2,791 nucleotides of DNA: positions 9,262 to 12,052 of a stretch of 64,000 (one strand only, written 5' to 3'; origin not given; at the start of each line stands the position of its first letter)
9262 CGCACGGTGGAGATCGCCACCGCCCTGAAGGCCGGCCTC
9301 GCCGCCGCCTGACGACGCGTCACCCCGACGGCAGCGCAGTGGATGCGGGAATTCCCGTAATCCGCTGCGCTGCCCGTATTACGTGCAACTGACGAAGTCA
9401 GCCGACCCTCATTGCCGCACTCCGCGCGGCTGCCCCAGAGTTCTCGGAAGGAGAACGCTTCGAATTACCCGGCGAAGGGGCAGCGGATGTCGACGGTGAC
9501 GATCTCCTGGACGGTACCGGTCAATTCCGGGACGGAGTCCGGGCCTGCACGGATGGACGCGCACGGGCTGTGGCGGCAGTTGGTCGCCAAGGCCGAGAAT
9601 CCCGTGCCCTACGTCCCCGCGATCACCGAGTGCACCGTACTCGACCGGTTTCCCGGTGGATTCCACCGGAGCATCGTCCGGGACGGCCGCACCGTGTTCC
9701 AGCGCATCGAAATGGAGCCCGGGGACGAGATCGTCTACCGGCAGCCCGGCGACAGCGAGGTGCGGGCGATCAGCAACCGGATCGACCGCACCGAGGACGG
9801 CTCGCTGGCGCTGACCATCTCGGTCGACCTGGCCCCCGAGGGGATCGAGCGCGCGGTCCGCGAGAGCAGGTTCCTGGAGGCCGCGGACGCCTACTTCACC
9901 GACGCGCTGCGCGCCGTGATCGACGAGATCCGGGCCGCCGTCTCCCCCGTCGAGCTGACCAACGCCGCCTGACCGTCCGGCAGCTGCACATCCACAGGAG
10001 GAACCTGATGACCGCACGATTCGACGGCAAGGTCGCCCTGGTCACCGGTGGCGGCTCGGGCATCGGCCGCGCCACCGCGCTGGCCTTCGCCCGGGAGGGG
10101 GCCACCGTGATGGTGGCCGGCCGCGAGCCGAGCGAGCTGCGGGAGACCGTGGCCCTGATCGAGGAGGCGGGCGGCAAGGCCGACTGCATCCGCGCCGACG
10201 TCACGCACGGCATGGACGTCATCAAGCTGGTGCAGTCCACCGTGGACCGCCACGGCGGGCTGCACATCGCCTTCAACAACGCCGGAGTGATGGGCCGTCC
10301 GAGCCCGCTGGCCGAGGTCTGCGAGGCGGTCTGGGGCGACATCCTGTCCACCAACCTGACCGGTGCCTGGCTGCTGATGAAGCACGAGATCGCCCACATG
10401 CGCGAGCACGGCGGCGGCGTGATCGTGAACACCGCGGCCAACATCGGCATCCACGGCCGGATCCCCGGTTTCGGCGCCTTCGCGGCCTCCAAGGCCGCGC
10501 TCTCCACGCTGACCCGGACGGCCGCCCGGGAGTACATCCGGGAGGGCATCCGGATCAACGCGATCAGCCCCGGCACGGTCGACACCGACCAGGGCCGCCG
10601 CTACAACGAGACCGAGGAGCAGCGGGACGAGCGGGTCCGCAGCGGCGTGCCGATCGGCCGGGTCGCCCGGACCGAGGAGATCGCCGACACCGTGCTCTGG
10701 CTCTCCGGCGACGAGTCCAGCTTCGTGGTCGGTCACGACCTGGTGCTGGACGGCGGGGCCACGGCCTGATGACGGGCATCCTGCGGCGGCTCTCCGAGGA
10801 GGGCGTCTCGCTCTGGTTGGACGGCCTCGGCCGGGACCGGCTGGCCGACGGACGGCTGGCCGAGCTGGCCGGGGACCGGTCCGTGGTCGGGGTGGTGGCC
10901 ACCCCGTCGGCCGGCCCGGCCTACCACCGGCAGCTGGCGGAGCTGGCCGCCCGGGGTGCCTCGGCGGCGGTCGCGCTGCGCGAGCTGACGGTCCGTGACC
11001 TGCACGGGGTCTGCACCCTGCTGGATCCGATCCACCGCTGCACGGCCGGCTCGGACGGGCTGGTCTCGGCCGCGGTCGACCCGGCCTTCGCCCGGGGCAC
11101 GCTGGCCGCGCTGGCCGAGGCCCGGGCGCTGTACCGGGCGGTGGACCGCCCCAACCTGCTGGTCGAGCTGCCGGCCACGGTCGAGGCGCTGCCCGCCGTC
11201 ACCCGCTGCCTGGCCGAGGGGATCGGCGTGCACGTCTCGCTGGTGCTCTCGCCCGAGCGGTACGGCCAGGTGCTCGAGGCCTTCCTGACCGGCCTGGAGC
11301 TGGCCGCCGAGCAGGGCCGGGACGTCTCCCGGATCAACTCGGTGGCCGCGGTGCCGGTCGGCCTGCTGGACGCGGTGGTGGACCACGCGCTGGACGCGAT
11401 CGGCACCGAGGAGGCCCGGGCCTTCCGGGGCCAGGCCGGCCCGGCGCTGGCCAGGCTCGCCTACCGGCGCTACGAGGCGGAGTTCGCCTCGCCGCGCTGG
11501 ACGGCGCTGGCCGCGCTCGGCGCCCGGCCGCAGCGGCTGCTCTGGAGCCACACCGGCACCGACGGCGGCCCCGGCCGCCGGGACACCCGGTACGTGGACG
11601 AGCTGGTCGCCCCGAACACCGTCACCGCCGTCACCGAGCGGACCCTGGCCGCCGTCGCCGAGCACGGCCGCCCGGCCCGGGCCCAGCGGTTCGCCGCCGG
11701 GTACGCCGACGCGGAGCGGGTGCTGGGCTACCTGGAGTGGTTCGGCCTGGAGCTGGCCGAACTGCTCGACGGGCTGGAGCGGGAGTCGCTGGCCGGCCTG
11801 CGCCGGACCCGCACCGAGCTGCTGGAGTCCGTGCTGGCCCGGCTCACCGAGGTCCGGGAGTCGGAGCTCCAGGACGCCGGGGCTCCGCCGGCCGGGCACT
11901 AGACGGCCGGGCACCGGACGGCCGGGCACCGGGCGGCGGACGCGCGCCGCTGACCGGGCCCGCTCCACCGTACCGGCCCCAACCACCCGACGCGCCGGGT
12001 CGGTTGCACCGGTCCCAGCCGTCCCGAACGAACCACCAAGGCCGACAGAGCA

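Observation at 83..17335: Autoregulator (AfsA-type) signalling module physically linked to a 10-gene redox/aromatic operon carrying private copies of aroE, aroC and transaldolase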

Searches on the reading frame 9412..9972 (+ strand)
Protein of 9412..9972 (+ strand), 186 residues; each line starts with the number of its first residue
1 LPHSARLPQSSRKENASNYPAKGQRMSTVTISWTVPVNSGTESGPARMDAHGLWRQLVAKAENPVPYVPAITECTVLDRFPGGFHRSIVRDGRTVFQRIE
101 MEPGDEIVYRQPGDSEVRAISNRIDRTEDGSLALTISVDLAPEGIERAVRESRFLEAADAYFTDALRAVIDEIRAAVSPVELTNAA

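Call 5: search_protein_families(library=pfam, proteins=[window:9412-9972:+])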
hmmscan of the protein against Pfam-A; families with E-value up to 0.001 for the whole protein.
window:9412-9972:+ (186 aa): 1 family
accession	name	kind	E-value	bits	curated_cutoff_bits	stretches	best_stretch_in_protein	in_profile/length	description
PF08982.17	AtaL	-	2.3e-15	57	27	1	31-177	1-140/143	Acetylaranotin biosynthesis cluster protein L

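Call 14: search_protein_families(library=ncbifam, proteins=[window:9412-9972:+], max_evalue=0.00001)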
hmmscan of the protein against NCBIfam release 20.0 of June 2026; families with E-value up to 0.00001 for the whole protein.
window:9412-9972:+ (186 aa): 0 families

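Call 17: find_encoding_contigs(protein=window:9412-9972:+, flank=10000, max_places=6)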
Protein window:9412-9972:+ (186 aa): no gene with exactly this product is on record in the collection.

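Call 18: find_related_loci(query=window:9487-9972:+, collection=genome_contigs, flank=10000)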
Query window:9487-9972:+ (161 aa) in genome_contigs; peptide patterns used: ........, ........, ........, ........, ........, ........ (x = any residue, [..] = any of these).
440 stretches matched a pattern; 10 encode a relative of the query (tblastn E <= 1e-3); 10 distinct loci.
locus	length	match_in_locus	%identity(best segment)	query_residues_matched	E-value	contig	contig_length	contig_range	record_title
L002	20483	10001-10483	94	1-161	1e-100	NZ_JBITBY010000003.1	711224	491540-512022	Kitasatospora sp. NPDC051853 NPDC051853_372_F1.ctg-0003, whole genome shotgun sequence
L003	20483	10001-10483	92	1-161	4e-98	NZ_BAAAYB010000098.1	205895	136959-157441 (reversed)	Kitasatospora albolonga strain JCM 4716 sequence098, whole genome shotgun sequence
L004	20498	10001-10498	77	1-161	8e-82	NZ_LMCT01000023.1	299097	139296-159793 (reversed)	Kitasatospora sp. Root107 contig_3, whole genome shotgun sequence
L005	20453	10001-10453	80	1-151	1e-80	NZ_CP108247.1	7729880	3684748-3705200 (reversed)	Kitasatospora sp. NBC_00070 chromosome, complete genome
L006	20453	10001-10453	77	1-151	2e-75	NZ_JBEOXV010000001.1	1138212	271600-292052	Kitasatospora sp. NPDC002040 NPDC002040_79_D9.ctg-0001, whole genome shotgun sequence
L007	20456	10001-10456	68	1-152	4e-69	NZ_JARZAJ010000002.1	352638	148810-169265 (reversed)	Kitasatospora sp. GP82 Ga0572994_002, whole genome shotgun sequence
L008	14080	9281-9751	67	1-159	2e-68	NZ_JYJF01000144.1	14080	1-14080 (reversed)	Saccharothrix sp. ST-888 contig-143, whole genome shotgun sequence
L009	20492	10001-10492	63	1-160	3e-63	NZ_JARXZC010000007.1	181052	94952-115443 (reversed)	Kitasatospora sp. MAP5-34 Ga0532211_007, whole genome shotgun sequence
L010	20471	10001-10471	62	1-150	9e-61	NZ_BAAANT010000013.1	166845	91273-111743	Kitasatospora kazusensis strain JCM 14560 sequence013, whole genome shotgun sequence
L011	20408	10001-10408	42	4-141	6e-28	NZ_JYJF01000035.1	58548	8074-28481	Saccharothrix sp. ST-888 contig-34, whole genome shotgun sequence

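Call 22: search_protein_families(library=pfam, proteins=[L002:2981-3958:+, L002:12461-13735:+, L007:11732-12985:+, L007:17750-19090:+, L009:10498-11844:+, L009:12257-13624:+, L010:7920-9815:+, L006:16819-17859:+, L006:18019-18444:+, L003:3-749:+])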
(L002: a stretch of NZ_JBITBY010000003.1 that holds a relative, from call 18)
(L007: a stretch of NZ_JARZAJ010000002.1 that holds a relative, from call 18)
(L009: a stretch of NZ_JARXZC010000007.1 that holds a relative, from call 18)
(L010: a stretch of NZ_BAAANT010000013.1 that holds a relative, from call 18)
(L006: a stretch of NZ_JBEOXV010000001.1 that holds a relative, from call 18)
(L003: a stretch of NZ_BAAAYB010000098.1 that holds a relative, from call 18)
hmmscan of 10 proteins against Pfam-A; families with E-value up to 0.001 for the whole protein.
L002:2981-3958:+ (325 aa): 7 families
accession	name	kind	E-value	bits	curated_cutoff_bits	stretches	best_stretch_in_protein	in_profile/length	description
PF01370.27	Epimerase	-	4.9e-22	79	20.9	1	11-215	1-227/240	NAD dependent epimerase/dehydratase family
PF01073.25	3Beta_HSD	-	2.6e-18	66.5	22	1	13-253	2-274/280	3-beta hydroxysteroid dehydrogenase/isomerase family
PF13460.12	NAD_binding_10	-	1.7e-10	41.5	27.2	1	15-135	1-114/184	NAD(P)H-binding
PF04321.23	RmlD_sub_bind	-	5e-08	32.8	27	1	10-244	2-228/287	RmlD substrate binding domain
PF05368.20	NmrA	-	9.7e-05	22.5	27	1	10-118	4-107/298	NmrA-like family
PF16363.11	GDP_Man_Dehyd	-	0.00034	20.6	27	1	12-154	1-164/332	GDP-mannose 4,6 dehydratase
PF07993.18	NAD_binding_4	-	0.0009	18.9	20.1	0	64-132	80-150/258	Male sterility protein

L002:12461-13735:+ (424 aa): 1 family
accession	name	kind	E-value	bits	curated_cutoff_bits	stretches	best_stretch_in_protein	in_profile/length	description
PF00275.25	EPSP_synthase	-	2.1e-95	320.4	22.8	1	19-418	10-417/417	EPSP synthase (3-phosphoshikimate 1-carboxyvinyltransferase)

L007:11732-12985:+ (417 aa): 1 family
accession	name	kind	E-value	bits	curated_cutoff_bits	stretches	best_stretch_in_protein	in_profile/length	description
PF00275.25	EPSP_synthase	-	2.9e-98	329.8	22.8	1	6-408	11-417/417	EPSP synthase (3-phosphoshikimate 1-carboxyvinyltransferase)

L007:17750-19090:+ (446 aa): 2 families
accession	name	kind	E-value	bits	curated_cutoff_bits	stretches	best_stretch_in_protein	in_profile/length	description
PF02913.24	FAD-oxidase_C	-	2.6e-72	243.9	21.2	1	212-444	6-247/248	FAD linked oxidases, C-terminal domain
PF01565.28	FAD_binding_4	-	3.7e-43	147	26.4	1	32-171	1-139/139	FAD binding domain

L009:10498-11844:+ (448 aa): 1 family
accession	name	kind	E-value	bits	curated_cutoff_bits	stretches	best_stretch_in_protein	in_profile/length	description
PF00275.25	EPSP_synthase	-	8e-96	321.7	22.8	1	14-435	11-417/417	EPSP synthase (3-phosphoshikimate 1-carboxyvinyltransferase)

L009:12257-13624:+ (455 aa): 2 families
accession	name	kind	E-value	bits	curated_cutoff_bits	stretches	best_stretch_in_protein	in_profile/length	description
PF02913.24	FAD-oxidase_C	-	1.5e-68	231.6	21.2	1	219-452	5-247/248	FAD linked oxidases, C-terminal domain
PF01565.28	FAD_binding_4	-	3.6e-43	147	26.4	1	40-179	1-139/139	FAD binding domain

L010:7920-9815:+ (631 aa): 3 families
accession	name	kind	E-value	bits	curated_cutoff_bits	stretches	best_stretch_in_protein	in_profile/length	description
PF00733.27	Asn_synthase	-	3.6e-87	293.7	21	1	256-603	2-334/354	Asparagine synthase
PF13537.11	GATase_7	-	2.3e-42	144.3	25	1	63-185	1-123/123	Glutamine amidotransferase domain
PF13522.11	GATase_6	-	1.5e-38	132.2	27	1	48-179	1-130/130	Glutamine amidotransferase domain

L006:16819-17859:+ (346 aa): 2 families
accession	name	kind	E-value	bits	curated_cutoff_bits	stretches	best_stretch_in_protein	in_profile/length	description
PF08541.16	ACP_syn_III_C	-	1.5e-17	63.9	26.6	1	246-337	1-90/90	3-Oxoacyl-[acyl-carrier-protein (ACP)] synthase III C terminal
PF08545.16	ACP_syn_III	-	5.6e-06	26.6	24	1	108-181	1-73/80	3-Oxoacyl-[acyl-carrier-protein (ACP)] synthase III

L006:18019-18444:+ (141 aa): 2 families
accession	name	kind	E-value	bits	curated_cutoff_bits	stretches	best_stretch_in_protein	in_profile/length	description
PF01243.27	PNPOx_N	-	2.3e-22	80.1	28.1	1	6-130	2-113/120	Pyridoxamine 5'-phosphate oxidase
PF12900.13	Pyridox_ox_2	-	4.5e-08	33.6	27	1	16-133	11-136/140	Pyridoxamine 5'-phosphate oxidase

L003:3-749:+ (248 aa): 1 family
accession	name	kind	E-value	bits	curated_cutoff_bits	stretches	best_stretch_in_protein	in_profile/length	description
PF00117.34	GATase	-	5.4e-27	95.1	22.8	1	56-243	1-188/190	Glutamine amidotransferase class-I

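Call 38: search_protein_families(library=pfam, proteins=[L004:2-1828:+, L009:969-1622:+, L010:3-563:-, L002:1-498:-, L006:383-922:+, L010:3561-4376:+, L010:12253-13635:+, L010:18652-19059:+, L004:19277-20482:-])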
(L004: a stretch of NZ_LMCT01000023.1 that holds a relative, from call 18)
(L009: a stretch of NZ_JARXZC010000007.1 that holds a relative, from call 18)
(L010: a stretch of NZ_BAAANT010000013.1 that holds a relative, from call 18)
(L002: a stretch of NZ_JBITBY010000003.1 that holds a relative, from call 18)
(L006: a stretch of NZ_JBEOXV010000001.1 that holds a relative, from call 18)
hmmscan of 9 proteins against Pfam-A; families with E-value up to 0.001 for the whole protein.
L004:2-1828:+ (608 aa): 2 families
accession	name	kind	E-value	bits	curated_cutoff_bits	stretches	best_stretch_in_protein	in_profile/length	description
PF00425.24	Chorismate_bind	-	8.7e-37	127.5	27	1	78-335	4-257/257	chorismate binding enzyme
PF00117.34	GATase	-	1.9e-24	86.9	22.8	1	400-575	1-183/190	Glutamine amidotransferase class-I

L009:969-1622:+ (217 aa): 1 family
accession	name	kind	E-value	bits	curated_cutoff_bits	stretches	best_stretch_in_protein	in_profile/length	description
PF00857.26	Isochorismatase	-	1.3e-35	123.5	27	1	32-200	2-170/175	Isochorismatase domain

L010:3-563:- (187 aa): 1 family
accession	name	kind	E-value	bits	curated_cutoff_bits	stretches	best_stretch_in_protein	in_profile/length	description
PF01757.29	Acyl_transf_3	-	7.7e-19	68.3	31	1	2-167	11-170/326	Acyltransferase domain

L002:1-498:- (166 aa): 1 family
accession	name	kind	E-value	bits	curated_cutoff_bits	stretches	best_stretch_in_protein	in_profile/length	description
PF01757.29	Acyl_transf_3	-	2.5e-16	60.1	31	1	23-166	2-139/326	Acyltransferase domain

L006:383-922:+ (179 aa): 9 families
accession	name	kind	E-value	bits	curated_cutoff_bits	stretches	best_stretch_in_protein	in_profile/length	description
PF01202.28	SKI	-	6e-40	137.4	22.1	1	12-163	1-156/159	Shikimate kinase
PF13238.12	AAA_18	-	3.8e-09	37.5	29.4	1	6-112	1-108/128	AAA domain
PF00004.35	AAA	-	1.8e-05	25.6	21.2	1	6-36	1-31/131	ATPase family associated with various cellular activities (AAA)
PF13671.12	AAA_33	-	6e-05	23.8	27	1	5-91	1-81/143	AAA domain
PF08433.16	KTI12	-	0.00014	21.9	22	1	4-76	2-74/271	Chromatin associated protein KTI12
PF13521.12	AAA_28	-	0.00015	22.4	27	1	6-28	2-24/164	AAA domain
PF13191.12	AAA_16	-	0.0002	22.3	32.6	0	4-38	25-63/167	AAA ATPase domain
PF20720.3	nSTAND3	-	0.00032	20.9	27.2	1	5-27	19-41/155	Novel STAND NTPase 3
PF05496.18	RuvB_N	-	0.00064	20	27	1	6-38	36-68/159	Holliday junction DNA helicase RuvB P-loop domain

L010:3561-4376:+ (271 aa): 6 families
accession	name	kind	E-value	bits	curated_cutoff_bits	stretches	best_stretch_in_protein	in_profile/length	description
PF01370.27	Epimerase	-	6.6e-18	65.4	20.9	1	4-166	44-228/240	NAD dependent epimerase/dehydratase family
PF01073.25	3Beta_HSD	-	5.9e-17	62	22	1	5-202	49-274/280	3-beta hydroxysteroid dehydrogenase/isomerase family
PF13460.12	NAD_binding_10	-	1.1e-06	29.1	27.2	1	3-74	41-104/184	NAD(P)H-binding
PF04321.23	RmlD_sub_bind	-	1.7e-06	27.8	27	1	26-124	55-158/287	RmlD substrate binding domain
PF16363.11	GDP_Man_Dehyd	-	3.8e-05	23.7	27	1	4-104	55-164/332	GDP-mannose 4,6 dehydratase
PF02719.21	Polysacc_synt_2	-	0.00086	19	20.2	0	5-81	58-141/293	Polysaccharide biosynthesis protein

L010:12253-13635:+ (460 aa): 2 families
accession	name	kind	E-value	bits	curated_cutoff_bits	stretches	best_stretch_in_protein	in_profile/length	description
PF02913.24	FAD-oxidase_C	-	3.8e-69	233.6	21.2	1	225-458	5-247/248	FAD linked oxidases, C-terminal domain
PF01565.28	FAD_binding_4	-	3.9e-42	143.7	26.4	1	46-185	1-139/139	FAD binding domain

L010:18652-19059:+ (135 aa): 7 families
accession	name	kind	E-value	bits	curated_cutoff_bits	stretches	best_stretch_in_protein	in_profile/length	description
PF00903.31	Glyoxalase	-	1.7e-23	83.7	20.6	1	5-129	2-121/121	Glyoxalase/Bleomycin resistance protein/Dioxygenase superfamily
PF13669.12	Glyoxalase_4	-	7.3e-09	36.3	27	1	7-112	2-102/109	Glyoxalase/Bleomycin resistance protein/Dioxygenase superfamily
PF18029.7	Glyoxalase_6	-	4.2e-08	34.2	23.6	1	8-128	2-104/106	Glyoxalase-like domain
PF12681.13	Glyoxalase_2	-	1.2e-06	28.9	30.1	1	7-130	3-114/118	Glyoxalase-like domain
PF13468.12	Glyoxalase_3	-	3.8e-06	27.5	25.1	1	5-111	1-108/176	Glyoxalase-like domain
PF22677.2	Ble-like_N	-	9.2e-05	22.6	24.5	1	7-44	4-40/41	Bleomycin resistance protein-like N-terminal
PF19581.5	Glyoxalase_7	-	0.00021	21.7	23.6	0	10-38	20-48/133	Glyoxalase superfamily protein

L004:19277-20482:- (401 aa): 4 families
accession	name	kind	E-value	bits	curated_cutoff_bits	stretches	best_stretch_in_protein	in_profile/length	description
PF13535.11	ATP-grasp_4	-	1.2e-16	61.2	27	1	147-287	2-158/160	ATP-grasp domain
PF18603.7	LAL_C2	-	1.8e-13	51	29.4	1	326-393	2-70/78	L-amino acid ligase C-terminal domain 2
PF02222.28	ATP-grasp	-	0.0005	20.2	27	0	123-281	5-163/179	ATP-grasp domain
PF07478.18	Dala_Dala_lig_C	-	0.00054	20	24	1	144-196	33-86/204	D-ala D-ala ligase C-terminus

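Call 73: search_protein_families(library=ncbifam, proteins=[L002:12461-13735:+, L009:12257-13624:+], max_evalue=1e-20)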
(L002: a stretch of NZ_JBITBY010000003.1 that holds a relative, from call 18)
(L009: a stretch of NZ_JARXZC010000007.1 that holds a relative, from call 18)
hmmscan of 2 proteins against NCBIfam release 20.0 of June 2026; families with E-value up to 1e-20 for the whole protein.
L002:12461-13735:+ (424 aa): 3 families
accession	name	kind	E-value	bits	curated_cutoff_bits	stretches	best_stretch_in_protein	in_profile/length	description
TIGR01356.1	aroA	equivalog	1.9e-109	366.3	287.25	1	21-422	4-413/415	3-phosphoshikimate 1-carboxyvinyltransferase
NF008816.0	PRK11860.1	equivalog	1.2e-83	281.4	943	1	11-420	10-434/662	bifunctional 3-phosphoshikimate 1-carboxyvinyltransferase/cytidylate kinase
NF011381.1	PRK14806.1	equivalog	3.3e-46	157.9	902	1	15-415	311-720/733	bifunctional prephenate dehydrogenase/3-phosphoshikimate 1-carboxyvinyltransferase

L009:12257-13624:+ (455 aa): 4 families
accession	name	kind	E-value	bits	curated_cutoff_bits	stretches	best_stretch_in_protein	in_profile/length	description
TIGR00387.1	glcD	equivalog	4.8e-131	437.4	567.9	1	44-452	2-413/413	glycolate oxidase subunit GlcD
NF008408.0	PRK11230.1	equivalog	3.7e-101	339.1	897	1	39-454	55-472/499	glycolate oxidase subunit GlcD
NF049975.1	2HglutDHaseYdiJ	equivalog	5.2e-40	137.1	1350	1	40-182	52-196/1018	D-2-hydroxyglutarate dehydrogenase YdiJ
NF008439.0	PRK11282.1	equivalog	6.8e-25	87.7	284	1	49-232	8-190/358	glycolate oxidase subunit GlcE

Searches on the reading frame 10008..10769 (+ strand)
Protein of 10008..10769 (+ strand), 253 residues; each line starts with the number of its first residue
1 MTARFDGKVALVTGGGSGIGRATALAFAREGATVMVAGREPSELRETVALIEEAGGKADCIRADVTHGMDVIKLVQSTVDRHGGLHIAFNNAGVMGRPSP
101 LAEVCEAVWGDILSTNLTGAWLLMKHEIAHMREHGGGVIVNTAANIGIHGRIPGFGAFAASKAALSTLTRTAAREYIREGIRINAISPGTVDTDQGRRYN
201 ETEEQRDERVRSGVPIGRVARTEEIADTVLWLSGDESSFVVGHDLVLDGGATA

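Call 6: search_protein_families(library=pfam, proteins=[window:10008-10769:+])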
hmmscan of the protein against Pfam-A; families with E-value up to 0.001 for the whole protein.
window:10008-10769:+ (253 aa): 4 families
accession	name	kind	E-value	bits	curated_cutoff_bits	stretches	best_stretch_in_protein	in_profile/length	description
PF13561.12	adh_short_C2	-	3.7e-56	190.8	27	1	17-252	6-236/236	Enoyl-(Acyl carrier protein) reductase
PF00106.31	adh_short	-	1.5e-49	168.6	26.6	1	8-203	1-194/195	short chain dehydrogenase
PF08659.16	KR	-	1.1e-09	38.9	22.6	1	10-125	3-121/180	KR domain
PF23441.1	SDR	-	0.00019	21.4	27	1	97-250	103-254/258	SDR-like rossmann domain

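Call 15: search_protein_families(library=ncbifam, proteins=[window:10008-10769:+], max_evalue=0.00001)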
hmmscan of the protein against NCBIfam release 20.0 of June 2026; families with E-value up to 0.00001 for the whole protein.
window:10008-10769:+ (253 aa): 224 families (the best 25 are shown)
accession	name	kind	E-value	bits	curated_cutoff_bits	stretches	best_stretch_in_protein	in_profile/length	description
NF004818.0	PRK06172.1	equivalog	7e-84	281.1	336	1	1-253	1-252/253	SDR family oxidoreductase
NF005681.0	PRK07478.1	subfamily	1.1e-71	241.2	267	1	4-252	3-250/254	SDR family oxidoreductase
NF005559.1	PRK07231.1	subfamily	3.4e-64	216.7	215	1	4-252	1-248/249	glucose 1-dehydrogenase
NF004791.0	PRK06138.1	equivalog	5.5e-62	209.3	312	1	4-253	2-251/252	SDR family oxidoreductase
NF004198.0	PRK05653.1-3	equivalog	7.8e-56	189.3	296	1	4-251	4-246/248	3-oxoacyl-ACP reductase FabG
NF005075.0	PRK06500.1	equivalog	1.2e-55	188.7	336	1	3-251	2-246/249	SDR family oxidoreductase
NF004203.0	PRK05653.2-4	subfamily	6.7e-55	186.3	313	1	4-251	3-256/260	3-oxoacyl-ACP reductase FabG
NF053701.1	CsHdxCHCADhChcB2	equivalog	3.8e-54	183.8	350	1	5-253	1-244/245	cis-4-hydroxycyclohexanecarboxylate dehydrogenase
NF009468.0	PRK12826.1-4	equivalog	1.1e-53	182.5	318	1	1-252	1-248/256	SDR family oxidoreductase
NF009466.0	PRK12826.1-2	subfamily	4.7e-53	180.2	222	1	8-252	4-245/248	3-oxoacyl-ACP reductase FabG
NF052558.1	MBtsdlDhBudC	equivalog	1.1e-52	179.2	270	1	5-253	1-243/250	meso-2,3-butanediol dehydrogenase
NF006493.1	PRK08936.1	subfamily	2.4e-51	174.5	420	1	4-252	4-251/261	glucose-1-dehydrogenase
TIGR01830.1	3oxo_ACP_reduc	equivalog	1.4e-49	169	297.75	1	10-250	1-237/239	3-oxoacyl-[acyl-carrier-protein] reductase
NF004713.0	PRK06057.1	equivalog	3.6e-49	167.5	404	1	1-252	3-250/257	3-oxoacyl-ACP reductase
NF004774.0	PRK06114.1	equivalog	4.9e-49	167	360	1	5-251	14-259/262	SDR family oxidoreductase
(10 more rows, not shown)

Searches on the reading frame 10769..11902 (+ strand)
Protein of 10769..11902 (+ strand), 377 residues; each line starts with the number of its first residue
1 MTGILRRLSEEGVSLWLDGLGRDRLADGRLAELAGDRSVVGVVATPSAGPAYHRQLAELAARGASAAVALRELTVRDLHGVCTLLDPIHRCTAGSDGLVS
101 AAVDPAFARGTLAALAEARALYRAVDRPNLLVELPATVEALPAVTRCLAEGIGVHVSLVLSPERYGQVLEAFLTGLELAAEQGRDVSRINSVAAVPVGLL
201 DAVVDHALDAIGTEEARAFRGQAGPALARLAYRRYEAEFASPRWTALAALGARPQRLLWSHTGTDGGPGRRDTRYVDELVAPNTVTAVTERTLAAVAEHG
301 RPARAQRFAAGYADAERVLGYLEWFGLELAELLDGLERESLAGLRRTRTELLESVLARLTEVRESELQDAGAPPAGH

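Call 6: search_protein_families(library=pfam, proteins=[window:10769-11902:+])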
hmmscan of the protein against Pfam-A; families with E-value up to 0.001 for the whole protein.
window:10769-11902:+ (377 aa): 1 family
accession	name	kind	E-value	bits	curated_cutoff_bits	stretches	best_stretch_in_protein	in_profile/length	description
PF00923.25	TAL_FSA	-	3.5e-29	102.5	27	1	49-352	37-282/285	Transaldolase/Fructose-6-phosphate aldolase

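Call 15: search_protein_families(library=ncbifam, proteins=[window:10769-11902:+], max_evalue=0.00001)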
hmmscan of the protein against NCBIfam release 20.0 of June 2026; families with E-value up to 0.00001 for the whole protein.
window:10769-11902:+ (377 aa): 4 families
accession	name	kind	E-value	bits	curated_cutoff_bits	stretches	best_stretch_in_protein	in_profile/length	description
NF002881.0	PRK03343.1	subfamily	4.1e-97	325.6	367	1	4-362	5-367/370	transaldolase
NF007080.0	PRK09533.1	equivalog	1.3e-75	254.9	712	1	4-366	4-379/949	bifunctional transaldolase/phosoglucose isomerase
TIGR00876.1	tal_mycobact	equivalog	1.8e-65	221.6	233.75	1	12-353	2-349/350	transaldolase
NF003026.0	PRK03903.1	equivalog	4.1e-20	72.2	344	1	12-304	4-274/323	transaldolase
